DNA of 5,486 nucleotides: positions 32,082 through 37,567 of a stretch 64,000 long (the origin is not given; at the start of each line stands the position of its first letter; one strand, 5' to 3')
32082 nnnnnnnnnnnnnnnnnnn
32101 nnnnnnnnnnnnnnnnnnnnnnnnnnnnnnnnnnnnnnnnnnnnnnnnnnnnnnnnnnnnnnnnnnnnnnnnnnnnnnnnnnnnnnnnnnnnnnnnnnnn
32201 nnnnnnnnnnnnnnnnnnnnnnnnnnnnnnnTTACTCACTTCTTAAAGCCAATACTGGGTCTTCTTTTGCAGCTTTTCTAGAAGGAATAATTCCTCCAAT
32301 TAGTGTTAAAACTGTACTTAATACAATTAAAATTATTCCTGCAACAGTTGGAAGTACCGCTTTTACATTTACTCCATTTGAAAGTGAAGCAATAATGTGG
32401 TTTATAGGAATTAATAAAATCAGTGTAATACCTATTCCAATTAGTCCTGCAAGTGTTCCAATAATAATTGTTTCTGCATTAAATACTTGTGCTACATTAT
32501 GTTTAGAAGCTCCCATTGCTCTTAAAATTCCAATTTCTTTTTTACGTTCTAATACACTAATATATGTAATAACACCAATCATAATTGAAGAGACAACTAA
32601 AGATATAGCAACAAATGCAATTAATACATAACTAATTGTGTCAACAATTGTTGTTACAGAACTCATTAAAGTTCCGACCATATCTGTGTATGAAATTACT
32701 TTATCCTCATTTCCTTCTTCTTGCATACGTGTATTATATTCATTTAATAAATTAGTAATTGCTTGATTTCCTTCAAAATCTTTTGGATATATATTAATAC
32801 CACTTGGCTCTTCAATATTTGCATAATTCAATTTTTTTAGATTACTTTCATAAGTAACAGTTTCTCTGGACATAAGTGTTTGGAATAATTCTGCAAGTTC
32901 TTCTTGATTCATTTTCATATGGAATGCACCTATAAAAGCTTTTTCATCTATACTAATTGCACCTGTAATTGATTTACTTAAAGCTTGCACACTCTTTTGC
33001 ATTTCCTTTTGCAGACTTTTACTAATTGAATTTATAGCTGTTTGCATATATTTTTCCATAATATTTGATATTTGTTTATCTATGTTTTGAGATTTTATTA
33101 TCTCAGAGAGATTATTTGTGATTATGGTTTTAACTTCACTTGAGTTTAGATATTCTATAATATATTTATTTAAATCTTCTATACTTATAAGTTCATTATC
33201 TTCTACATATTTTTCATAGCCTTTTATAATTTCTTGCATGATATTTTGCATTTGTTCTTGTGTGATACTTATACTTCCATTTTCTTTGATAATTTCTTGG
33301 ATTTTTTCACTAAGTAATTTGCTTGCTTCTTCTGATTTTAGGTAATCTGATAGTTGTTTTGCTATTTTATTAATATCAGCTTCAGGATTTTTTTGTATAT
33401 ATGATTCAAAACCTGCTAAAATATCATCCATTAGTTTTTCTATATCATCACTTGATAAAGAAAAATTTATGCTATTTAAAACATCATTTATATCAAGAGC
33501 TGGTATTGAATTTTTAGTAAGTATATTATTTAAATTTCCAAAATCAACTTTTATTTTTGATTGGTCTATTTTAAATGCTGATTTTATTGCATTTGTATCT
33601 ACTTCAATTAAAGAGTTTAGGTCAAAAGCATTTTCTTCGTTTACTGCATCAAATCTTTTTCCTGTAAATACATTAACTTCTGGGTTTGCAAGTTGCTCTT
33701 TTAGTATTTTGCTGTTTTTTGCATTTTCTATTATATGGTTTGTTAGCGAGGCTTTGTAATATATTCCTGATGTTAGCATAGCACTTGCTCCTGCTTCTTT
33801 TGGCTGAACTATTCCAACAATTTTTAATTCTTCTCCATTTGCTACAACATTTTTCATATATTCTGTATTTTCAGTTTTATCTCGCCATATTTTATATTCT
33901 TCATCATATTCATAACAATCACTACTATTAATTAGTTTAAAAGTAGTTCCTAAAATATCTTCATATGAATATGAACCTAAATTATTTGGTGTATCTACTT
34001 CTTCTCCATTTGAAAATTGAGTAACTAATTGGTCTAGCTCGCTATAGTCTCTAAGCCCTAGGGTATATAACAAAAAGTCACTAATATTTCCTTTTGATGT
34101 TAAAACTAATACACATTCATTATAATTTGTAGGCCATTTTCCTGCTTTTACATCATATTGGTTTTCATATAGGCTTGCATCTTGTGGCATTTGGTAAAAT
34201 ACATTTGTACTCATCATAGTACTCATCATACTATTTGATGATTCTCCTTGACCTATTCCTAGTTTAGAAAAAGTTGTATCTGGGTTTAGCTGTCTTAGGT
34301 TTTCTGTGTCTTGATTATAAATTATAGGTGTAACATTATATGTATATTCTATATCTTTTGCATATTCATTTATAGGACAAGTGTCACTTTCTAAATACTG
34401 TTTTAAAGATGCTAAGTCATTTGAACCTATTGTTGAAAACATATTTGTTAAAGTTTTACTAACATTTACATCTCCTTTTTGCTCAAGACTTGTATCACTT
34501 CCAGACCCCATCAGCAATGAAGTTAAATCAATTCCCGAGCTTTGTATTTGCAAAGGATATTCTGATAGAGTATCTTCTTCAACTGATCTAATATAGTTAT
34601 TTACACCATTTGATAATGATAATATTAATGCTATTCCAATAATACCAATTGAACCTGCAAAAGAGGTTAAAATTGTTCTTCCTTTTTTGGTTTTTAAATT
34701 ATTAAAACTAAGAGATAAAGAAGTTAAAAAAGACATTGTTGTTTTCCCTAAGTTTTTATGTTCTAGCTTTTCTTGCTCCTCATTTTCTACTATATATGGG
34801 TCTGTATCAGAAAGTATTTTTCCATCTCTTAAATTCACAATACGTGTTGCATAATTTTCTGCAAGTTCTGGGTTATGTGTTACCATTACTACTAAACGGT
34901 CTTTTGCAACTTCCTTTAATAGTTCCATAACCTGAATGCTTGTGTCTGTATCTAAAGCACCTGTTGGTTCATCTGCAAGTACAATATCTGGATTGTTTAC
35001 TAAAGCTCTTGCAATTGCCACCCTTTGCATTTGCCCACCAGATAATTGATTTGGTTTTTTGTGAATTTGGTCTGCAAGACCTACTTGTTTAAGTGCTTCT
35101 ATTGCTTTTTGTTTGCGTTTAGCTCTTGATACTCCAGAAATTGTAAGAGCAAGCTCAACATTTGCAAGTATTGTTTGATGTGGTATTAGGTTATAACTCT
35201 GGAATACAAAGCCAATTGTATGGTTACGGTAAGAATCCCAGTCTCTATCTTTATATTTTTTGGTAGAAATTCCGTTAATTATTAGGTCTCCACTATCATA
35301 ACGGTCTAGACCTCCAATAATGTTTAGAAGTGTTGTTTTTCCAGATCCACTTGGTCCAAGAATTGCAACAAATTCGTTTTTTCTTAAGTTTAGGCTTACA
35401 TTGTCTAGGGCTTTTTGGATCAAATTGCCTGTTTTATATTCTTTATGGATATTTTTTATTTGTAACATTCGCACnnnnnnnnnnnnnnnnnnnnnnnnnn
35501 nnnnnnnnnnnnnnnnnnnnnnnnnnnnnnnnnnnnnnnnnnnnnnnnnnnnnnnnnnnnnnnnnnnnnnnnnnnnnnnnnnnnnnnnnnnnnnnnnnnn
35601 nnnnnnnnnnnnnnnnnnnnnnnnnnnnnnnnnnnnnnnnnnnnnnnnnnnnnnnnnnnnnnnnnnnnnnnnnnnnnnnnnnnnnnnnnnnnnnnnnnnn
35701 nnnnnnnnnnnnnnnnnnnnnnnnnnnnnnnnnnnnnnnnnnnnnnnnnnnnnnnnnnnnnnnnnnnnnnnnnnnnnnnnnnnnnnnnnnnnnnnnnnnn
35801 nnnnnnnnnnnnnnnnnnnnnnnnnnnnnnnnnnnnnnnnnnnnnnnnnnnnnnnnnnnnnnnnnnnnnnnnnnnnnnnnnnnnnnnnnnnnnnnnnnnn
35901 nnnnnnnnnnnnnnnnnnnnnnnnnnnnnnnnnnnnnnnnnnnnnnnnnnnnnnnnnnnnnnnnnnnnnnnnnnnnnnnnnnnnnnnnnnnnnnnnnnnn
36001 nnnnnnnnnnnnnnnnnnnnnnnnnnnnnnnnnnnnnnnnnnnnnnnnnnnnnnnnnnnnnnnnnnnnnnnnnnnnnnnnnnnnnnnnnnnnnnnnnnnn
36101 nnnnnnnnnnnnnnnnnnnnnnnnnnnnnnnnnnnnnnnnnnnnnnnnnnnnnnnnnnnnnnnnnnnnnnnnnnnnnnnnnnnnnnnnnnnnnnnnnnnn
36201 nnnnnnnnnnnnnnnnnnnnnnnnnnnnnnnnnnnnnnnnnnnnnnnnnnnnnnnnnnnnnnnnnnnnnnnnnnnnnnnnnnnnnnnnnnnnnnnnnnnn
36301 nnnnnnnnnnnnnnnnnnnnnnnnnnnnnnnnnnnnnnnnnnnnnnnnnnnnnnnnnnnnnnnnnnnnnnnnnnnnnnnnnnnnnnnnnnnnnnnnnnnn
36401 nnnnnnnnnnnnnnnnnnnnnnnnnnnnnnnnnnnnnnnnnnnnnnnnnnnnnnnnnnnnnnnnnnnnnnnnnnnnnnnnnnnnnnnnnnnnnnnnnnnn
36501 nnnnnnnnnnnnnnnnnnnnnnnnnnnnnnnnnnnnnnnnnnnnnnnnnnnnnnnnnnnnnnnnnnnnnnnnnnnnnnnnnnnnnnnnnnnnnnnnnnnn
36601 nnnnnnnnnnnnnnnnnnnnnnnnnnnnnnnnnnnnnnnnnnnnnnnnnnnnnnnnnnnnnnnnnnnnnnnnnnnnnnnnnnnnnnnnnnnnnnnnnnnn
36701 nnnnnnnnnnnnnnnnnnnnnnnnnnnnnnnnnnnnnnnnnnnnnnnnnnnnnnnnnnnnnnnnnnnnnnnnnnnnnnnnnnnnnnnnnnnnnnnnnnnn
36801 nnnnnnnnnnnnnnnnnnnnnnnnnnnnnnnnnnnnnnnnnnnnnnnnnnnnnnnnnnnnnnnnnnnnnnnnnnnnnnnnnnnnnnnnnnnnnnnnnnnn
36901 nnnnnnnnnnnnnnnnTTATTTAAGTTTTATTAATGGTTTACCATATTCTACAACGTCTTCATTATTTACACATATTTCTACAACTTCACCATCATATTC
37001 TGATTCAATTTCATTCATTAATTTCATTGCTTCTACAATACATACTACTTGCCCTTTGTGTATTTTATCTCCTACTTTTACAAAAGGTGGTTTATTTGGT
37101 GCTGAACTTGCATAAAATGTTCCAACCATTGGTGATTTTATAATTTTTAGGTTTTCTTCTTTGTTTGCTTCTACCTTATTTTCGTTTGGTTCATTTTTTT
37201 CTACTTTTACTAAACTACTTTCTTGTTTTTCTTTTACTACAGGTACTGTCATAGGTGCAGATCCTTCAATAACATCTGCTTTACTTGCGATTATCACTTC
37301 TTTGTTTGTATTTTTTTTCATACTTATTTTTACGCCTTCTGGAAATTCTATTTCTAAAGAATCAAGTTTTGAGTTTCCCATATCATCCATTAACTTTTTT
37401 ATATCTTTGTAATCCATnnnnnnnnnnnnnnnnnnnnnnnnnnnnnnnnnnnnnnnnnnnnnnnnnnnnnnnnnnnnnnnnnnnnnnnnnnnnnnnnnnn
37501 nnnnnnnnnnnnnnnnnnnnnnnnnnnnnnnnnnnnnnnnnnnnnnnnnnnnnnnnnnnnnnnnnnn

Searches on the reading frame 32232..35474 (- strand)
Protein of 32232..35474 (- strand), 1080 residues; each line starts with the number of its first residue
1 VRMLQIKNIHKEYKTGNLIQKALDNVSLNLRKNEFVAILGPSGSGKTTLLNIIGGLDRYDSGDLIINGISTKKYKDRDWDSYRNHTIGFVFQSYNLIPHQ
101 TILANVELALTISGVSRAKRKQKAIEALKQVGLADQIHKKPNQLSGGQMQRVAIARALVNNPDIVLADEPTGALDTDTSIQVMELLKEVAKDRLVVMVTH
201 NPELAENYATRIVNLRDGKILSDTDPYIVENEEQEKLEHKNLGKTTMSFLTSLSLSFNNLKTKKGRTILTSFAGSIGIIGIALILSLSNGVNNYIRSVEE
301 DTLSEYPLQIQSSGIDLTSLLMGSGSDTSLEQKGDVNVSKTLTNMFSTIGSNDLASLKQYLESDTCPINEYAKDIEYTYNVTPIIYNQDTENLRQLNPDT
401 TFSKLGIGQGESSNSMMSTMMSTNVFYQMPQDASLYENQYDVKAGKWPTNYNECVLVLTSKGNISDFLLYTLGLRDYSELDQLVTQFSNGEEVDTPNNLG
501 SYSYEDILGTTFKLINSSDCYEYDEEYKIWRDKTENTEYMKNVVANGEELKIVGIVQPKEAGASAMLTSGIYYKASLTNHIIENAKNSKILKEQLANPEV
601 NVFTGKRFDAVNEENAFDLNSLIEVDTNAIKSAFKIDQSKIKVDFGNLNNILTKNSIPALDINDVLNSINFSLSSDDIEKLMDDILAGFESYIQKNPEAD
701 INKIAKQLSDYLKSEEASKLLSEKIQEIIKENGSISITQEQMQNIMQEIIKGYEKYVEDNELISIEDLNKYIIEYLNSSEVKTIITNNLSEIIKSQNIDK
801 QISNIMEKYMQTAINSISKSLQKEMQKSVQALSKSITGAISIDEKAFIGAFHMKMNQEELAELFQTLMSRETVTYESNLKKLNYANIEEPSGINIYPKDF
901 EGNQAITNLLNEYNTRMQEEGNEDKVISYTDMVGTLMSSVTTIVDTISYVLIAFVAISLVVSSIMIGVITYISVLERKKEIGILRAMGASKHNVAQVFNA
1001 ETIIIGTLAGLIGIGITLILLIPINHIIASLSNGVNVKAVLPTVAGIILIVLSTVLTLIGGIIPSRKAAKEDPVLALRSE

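Call 7: search_protein_families(library=pfam, proteins=[window:32232-35474:-], max_evalue=0.01)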
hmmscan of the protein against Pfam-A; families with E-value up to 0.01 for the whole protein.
window:32232-35474:- (1080 aa): 9 families
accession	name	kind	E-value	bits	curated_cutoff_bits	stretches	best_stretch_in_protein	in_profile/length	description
PF00005.33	ABC_tran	-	5.1e-35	121.5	25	1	23-171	1-136/137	ABC transporter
PF02687.27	FtsX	-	1.4e-19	70.8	25.5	1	953-1073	2-120/120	FtsX-like permease C-terminal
PF13304.12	AAA_21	-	2.3e-05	25.1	27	0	35-67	1-36/304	AAA domain, putative AbiEii toxin, Type IV TA system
PF04286.17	DUF445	-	0.00013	22.4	33.8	1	670-838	131-288/368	Protein of unknown function (DUF445)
PF02463.25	SMC_N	-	0.00022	21.2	40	1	32-208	23-205/220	RecF/RecN/SMC N terminal domain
PF13555.12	AAA_29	-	0.0047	17.1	27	0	24-50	13-39/61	P-loop containing region of AAA domain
PF03215.21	Rad17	-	0.0056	17.1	23.8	1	17-76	29-87/186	Rad17 P-loop domain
PF20720.3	nSTAND3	-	0.0072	16.5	27.2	1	21-52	5-36/155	Novel STAND NTPase 3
PF20703.3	nSTAND1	-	0.0097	16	27.1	0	22-51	22-51/379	Novel STAND NTPase 1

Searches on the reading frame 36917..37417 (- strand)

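Call 15: search_protein_families(library=pfam, proteins=[window:36917-37417:-], max_evalue=0.01)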
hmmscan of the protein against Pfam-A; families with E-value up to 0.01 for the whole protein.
window:36917-37417:- (166 aa): 3 families
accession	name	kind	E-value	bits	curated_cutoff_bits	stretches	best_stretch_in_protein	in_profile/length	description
PF00364.28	Biotin_lipoyl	-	2e-24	85.6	22.1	1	93-165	3-73/73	Biotin-requiring enzyme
PF01597.25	GCV_H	-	0.00049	20.4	22.2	1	114-151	40-77/122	Glycine cleavage H-protein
PF13375.12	RnfC_N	-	0.00075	19.9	25.6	1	106-148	40-80/101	RnfC Barrel sandwich hybrid domain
